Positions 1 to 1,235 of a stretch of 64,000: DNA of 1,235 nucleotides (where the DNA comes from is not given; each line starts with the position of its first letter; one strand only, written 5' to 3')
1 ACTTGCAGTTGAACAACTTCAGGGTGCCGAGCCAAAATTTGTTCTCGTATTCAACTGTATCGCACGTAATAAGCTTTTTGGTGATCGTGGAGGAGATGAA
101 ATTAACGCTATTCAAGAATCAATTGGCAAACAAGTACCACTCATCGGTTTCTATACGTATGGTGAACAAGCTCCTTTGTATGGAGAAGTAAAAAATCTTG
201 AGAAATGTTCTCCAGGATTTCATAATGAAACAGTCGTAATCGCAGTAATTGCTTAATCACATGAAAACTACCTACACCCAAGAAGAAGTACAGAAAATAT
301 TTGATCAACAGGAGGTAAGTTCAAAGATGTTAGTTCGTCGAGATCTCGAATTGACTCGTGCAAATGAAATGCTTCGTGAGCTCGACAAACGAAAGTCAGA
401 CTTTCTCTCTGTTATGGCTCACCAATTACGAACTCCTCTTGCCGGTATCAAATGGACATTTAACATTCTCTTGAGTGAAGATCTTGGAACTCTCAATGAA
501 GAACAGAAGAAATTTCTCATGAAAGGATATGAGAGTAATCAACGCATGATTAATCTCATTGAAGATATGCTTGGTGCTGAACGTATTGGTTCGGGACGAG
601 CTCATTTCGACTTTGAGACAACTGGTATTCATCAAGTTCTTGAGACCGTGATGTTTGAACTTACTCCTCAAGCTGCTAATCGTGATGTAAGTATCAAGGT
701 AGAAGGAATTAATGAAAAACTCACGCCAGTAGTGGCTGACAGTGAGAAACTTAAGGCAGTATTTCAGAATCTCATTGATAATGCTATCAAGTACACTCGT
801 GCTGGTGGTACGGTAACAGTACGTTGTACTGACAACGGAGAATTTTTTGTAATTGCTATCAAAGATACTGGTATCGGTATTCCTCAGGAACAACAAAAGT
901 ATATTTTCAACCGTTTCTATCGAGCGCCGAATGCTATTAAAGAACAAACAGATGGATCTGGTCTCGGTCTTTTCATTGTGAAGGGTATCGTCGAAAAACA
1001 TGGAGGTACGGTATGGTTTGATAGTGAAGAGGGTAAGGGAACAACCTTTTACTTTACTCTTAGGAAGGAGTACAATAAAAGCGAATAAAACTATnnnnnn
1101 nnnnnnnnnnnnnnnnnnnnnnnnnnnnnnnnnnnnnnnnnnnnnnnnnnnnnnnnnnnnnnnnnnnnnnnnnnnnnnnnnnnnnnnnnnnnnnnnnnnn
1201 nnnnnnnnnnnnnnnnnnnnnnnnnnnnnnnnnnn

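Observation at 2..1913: FIST-domain protein, sensor-less histidine kinase and tandem-REC regulator form one signalling module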

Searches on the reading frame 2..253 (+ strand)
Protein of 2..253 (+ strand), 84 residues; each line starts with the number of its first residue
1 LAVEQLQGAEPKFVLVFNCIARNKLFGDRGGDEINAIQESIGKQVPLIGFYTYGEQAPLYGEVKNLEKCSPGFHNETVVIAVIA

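Call 4: search_protein_families(library=pfam, proteins=[window:2-253:+], max_evalue=0.01)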
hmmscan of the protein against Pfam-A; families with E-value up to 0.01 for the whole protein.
window:2-253:+ (84 aa): 1 family
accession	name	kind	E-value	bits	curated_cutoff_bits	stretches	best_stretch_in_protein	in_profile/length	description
PF10442.14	FIST_C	-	2.5e-13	50.7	28.5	1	9-58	84-131/131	FIST C domain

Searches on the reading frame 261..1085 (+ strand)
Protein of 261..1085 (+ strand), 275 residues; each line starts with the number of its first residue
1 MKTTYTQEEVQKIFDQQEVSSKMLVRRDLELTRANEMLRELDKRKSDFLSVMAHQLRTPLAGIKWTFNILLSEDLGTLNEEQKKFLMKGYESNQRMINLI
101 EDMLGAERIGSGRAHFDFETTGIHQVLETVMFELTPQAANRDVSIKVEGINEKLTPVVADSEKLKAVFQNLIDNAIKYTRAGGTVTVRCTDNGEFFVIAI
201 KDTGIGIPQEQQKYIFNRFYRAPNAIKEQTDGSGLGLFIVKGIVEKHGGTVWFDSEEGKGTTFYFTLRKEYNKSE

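Call 4: search_protein_families(library=pfam, proteins=[window:261-1085:+], max_evalue=0.01)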
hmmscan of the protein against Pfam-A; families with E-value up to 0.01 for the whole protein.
window:261-1085:+ (275 aa): 4 families
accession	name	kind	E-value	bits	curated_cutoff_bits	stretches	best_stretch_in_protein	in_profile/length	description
PF02518.31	HATPase_c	-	1.4e-32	112.8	26.4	1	160-269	2-109/111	Histidine kinase-, DNA gyrase B-, and HSP90-like ATPase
PF00512.31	HisKA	-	6.6e-16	58.6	26.9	1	45-112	2-66/66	His Kinase A (phospho-acceptor) domain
PF13581.12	HATPase_c_2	-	1.3e-06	28.9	27.4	1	171-251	39-113/127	Histidine kinase-like ATPase domain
PF14501.12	HATPase_c_5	-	4.6e-06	26.9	22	1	164-258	6-93/102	GHKL domain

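Call 9: search_protein_families(library=ncbifam, proteins=[window:261-1085:+], max_evalue=0.01)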
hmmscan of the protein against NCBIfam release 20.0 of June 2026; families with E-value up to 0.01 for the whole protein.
window:261-1085:+ (275 aa): 86 families (the best 25 are shown)
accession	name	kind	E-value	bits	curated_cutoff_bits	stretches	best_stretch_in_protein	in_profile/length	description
NF046044.1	PnpS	equivalog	2.7e-57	194.5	400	1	10-267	141-389/390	two-component system histidine kinase PnpS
NF033092.0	HK_WalK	equivalog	1.1e-52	179.5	725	1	40-267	367-592/594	cell wall metabolism sensor histidine kinase WalK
TIGR02966.1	phoR_proteo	equivalog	6.1e-52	176.7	334.2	1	21-266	96-332/333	phosphate regulon sensor histidine kinase PhoR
NF047874.1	MASE3_PAS_HK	subfamily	3.6e-49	168.1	560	1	36-271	389-627/655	MASE3 domain-containing sensor histidine kinase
NF041735.1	hist_kin_RppB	equivalog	3.3e-47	161.3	400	1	46-267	217-437/438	two-component system sensor histidine kinase RppB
TIGR01386.1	cztS_silS_copS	subfamily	8.1e-46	156.9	292.55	1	35-266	228-455/457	heavy metal sensor histidine kinase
NF006800.0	PRK09303.1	equivalog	1.1e-44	153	342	1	7-267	111-375/383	histidine kinase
NF045911.1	TCSHisKinNblS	equivalog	1.6e-44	152.3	1000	1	13-268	360-619/621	two-component system sensor histidine kinase NblS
NF033091.0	HK_VanS_ACDEFG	equivalog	2.3e-42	145.1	400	1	29-263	58-288/293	vancomycin resistance histidine kinase VanS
TIGR02956.1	TMAO_torS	equivalog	3.5e-42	144.5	676.5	1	33-268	452-681/967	TMAO reductase system sensor histidine kinase/response regulator TorS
NF038297.2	hybrid_HK_HrmK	equivalog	1.6e-39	136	725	1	24-268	214-456/607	hybrid histidine kinase/response regulator HrmK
NF041880.1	EPS_EpsF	equivalog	6.4e-39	133.8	900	1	32-266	261-490/492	response regulator EpsF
NF008318.0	PRK11107.1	equivalog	7.7e-39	133.4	890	1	27-273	275-522/920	two-component sensor histidine kinase BarA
NF033093.1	HK_VicK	exception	3.2e-38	131.5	680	1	43-269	207-435/448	cell wall metabolism sensor histidine kinase VicK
NF008302.0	PRK11091.1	equivalog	4.4e-38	131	838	1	30-270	268-506/779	aerobic respiration two-component sensor histidine kinase ArcB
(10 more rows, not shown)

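Call 77: search_protein_families(library=padloc, proteins=[window:261-1085:+], max_evalue=0.001)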
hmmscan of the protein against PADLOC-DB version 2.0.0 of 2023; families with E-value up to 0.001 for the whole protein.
window:261-1085:+ (275 aa): 4 families
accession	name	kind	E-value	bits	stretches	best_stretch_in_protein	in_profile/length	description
PDLC04647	PDC-M43B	-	6.6e-19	66.1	1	112-254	179-318/347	-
PDLC04650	PDC-M43B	-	1.2e-12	45.8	1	113-271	179-334/344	-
PDLC04648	PDC-M43B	-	9.3e-07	26.2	1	80-253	153-322/361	-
PDLC04649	PDC-M43B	-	5.3e-06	23.6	1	123-252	188-317/345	-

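Call 84: search_solved_structures(query=window:261-1085:+, max_evalue=1e-20, show_alignments=5)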
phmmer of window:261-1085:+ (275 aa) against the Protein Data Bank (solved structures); distinct sequences matched with E-value up to 1e-20: 17.
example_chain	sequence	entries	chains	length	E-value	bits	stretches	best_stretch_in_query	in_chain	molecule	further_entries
4u7n_A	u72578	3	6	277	2.7e-37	131.8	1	23-270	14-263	Histidine protein kinase sensor protein | Histidine kinase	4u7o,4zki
5c93_A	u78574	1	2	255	6.7e-37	130.5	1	39-270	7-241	Histidine kinase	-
4i5s_A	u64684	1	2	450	2.6e-36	128.6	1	36-270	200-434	Putative histidine kinase CovS; VicK-like protein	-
7z8n_A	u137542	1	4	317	1.7e-34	122.6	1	6-267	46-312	Histidine kinase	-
6paj_A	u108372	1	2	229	4.1e-33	118.1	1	41-269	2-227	Sensor protein SrrB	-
4jas_A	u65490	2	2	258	1.8e-32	116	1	34-270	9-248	Histidine kinase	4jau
5uht_A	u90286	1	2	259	4.6e-32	114.7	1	33-270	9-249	Sensor histidine kinase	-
2c2a_A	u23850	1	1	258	4.8e-32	114.6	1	34-270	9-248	SENSOR HISTIDINE KINASE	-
3dge_A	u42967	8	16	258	4.8e-32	114.6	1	34-270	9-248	Sensor protein | Histidine kinase | Sensor histidine kinase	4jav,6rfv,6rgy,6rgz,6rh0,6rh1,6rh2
6azr_A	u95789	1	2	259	2.3e-31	112.4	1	33-270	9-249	Sensor histidine kinase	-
6rh7_A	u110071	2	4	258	1.2e-30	110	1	34-270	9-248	Sensor histidine kinase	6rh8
8u4x_A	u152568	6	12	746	2.9e-27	98.9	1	30-267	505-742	histidine kinase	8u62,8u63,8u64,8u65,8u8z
3sl2_A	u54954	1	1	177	3.7e-27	98.6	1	156-268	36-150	Sensor histidine kinase yycG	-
6qrj_A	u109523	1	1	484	2.6e-23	86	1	48-266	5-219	Hybrid kinase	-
7p8e_A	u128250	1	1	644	1e-21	80.7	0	40-188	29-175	Receiver domain of histidine kinase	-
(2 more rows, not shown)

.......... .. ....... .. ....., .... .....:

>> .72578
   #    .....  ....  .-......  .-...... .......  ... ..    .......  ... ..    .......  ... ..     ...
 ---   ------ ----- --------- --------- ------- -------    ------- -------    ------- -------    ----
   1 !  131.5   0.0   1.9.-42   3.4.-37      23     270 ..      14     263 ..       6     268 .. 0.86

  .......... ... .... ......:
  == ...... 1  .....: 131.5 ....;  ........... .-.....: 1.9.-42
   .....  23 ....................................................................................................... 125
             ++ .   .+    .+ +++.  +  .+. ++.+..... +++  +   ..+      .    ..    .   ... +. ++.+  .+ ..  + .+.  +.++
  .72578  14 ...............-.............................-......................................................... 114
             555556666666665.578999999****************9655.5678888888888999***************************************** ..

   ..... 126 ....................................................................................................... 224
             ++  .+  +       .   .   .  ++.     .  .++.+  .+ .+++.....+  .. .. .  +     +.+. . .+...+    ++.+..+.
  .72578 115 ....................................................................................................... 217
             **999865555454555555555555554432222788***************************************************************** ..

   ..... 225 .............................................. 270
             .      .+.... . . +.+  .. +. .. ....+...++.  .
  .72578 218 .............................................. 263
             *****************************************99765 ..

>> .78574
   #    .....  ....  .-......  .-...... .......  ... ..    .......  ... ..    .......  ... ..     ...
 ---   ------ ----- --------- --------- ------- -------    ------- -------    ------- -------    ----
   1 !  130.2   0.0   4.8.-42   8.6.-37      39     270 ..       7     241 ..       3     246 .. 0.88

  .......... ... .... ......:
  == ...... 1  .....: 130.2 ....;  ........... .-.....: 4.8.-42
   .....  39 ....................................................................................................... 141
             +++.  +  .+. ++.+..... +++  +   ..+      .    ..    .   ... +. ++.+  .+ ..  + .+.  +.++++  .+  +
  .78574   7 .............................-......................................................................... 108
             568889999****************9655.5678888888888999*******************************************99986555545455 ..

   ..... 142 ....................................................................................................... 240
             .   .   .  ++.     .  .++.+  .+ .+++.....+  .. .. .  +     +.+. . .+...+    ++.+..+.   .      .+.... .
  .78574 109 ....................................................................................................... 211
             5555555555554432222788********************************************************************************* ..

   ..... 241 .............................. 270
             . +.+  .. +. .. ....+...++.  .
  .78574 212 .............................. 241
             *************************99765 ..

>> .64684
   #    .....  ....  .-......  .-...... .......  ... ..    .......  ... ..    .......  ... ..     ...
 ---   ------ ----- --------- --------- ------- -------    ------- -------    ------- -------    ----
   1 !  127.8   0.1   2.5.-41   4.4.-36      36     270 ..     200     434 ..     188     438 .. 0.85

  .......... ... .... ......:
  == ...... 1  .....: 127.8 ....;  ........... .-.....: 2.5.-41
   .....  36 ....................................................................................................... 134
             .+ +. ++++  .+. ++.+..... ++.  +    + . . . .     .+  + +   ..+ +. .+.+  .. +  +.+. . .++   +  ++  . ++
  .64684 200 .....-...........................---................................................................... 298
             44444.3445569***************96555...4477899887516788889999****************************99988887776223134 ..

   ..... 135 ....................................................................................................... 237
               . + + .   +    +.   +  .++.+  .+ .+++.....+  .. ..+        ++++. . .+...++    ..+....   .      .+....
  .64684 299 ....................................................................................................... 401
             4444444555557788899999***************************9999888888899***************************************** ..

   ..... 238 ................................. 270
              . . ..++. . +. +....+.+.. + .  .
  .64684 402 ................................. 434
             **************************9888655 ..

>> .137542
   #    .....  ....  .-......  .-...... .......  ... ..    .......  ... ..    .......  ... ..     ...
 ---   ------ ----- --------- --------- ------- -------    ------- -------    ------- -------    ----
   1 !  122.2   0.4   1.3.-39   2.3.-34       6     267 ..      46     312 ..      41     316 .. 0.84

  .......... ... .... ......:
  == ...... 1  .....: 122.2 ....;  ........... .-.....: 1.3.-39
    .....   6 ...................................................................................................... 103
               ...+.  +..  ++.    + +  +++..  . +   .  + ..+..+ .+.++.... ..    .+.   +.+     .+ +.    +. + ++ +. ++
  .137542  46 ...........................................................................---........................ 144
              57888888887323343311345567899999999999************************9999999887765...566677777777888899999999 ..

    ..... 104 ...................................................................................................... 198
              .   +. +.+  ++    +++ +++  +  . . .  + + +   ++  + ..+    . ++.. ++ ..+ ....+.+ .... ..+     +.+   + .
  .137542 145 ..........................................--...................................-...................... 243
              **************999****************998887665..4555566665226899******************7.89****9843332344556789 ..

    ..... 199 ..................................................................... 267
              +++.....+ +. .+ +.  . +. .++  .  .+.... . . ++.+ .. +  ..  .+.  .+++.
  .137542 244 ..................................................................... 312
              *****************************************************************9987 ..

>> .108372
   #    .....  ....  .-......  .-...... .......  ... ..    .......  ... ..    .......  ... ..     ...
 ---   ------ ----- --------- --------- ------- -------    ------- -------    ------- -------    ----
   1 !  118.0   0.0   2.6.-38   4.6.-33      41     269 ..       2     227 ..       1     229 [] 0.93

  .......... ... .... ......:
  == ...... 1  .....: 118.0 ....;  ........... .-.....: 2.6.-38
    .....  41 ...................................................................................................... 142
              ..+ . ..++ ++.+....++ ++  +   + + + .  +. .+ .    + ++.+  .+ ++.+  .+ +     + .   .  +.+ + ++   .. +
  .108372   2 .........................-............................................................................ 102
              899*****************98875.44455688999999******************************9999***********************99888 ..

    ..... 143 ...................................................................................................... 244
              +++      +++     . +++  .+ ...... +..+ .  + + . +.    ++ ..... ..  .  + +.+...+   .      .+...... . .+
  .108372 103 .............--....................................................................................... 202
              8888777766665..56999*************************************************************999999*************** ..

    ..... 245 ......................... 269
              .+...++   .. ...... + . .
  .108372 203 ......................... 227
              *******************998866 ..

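Call 94: predict_structure(protein=window:261-1085:+)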
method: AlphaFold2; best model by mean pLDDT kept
length: 275 residues; sequences in the alignment: 1
mean_pLDDT: 36.2   pTM: 0.23
mean pLDDT of the five models: 36.2, 33.1, 32.8, 31.2, 30.2
residues with pLDDT >= 90: 0; 70-90: 18; 50-70: 23; < 50: 234
segments of 3 or more residues with pLDDT < 50: 44-78, 80-275
pLDDT, mean of each block of 10 residues (from residue 1): 70 71 69 65 44 27 23 33 38 38 30 21 22 29 28 30 43 42 35 32 33 29 26 31 26 25 24 23
secondary structure, 60 per line:
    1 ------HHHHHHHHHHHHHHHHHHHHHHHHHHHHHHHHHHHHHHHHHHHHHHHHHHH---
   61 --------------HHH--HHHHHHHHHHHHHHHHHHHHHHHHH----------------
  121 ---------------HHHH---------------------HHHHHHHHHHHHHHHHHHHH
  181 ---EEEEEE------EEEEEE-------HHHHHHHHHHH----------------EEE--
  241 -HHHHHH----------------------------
elements in order: H7-57 H80-104 H136-139 H161-180 E184-189 E196-201 H209-219 E236-238 H242-247
